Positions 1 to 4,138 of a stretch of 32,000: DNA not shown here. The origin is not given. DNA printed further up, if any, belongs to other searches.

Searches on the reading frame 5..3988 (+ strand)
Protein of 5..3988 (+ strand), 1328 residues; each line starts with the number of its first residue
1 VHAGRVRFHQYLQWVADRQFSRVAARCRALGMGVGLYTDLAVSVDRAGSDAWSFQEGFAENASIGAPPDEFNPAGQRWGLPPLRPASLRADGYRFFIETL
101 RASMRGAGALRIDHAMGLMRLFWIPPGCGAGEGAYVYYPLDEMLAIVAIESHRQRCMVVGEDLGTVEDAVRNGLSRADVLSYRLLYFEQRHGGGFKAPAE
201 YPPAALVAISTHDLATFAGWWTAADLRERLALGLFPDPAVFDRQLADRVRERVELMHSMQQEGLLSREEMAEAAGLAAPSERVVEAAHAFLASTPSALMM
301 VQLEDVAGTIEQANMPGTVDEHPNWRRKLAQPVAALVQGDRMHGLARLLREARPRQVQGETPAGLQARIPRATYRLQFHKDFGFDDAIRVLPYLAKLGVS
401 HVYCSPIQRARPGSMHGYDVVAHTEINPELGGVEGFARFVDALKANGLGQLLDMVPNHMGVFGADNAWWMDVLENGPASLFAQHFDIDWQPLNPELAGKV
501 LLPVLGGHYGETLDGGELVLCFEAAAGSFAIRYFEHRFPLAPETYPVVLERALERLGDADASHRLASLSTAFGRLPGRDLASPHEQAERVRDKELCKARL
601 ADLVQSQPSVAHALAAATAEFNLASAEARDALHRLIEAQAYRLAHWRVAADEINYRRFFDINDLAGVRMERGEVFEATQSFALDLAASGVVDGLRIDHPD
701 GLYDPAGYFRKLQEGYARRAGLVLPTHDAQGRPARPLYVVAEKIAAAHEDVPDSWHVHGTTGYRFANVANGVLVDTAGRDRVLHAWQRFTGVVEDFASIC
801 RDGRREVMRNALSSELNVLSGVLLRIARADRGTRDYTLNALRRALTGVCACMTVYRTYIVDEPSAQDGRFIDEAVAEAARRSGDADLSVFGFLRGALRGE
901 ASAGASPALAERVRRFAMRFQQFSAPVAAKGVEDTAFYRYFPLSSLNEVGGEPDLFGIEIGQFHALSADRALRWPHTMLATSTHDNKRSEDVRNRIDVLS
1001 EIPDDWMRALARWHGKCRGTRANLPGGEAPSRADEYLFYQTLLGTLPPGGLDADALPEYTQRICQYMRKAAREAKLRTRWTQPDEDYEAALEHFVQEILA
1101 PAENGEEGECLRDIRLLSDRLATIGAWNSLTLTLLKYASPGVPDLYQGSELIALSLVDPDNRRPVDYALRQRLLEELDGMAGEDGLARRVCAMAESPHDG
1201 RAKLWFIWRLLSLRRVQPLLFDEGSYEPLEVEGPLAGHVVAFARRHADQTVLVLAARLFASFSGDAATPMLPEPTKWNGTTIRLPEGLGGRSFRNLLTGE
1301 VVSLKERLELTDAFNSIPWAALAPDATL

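Call 46: search_protein_families(library=pfam, proteins=[window:5-3988:+], max_evalue=0.001)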
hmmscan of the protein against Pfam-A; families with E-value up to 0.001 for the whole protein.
window:5-3988:+ (1328 aa): 2 families
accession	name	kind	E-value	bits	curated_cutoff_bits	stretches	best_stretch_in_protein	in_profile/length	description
PF02446.23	Glyco_hydro_77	-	1.1e-79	268.9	25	1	2-330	164-460/465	4-alpha-glucanotransferase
PF00128.31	Alpha-amylase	-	2.4e-13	50.6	22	1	389-474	23-104/446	Alpha amylase, catalytic domain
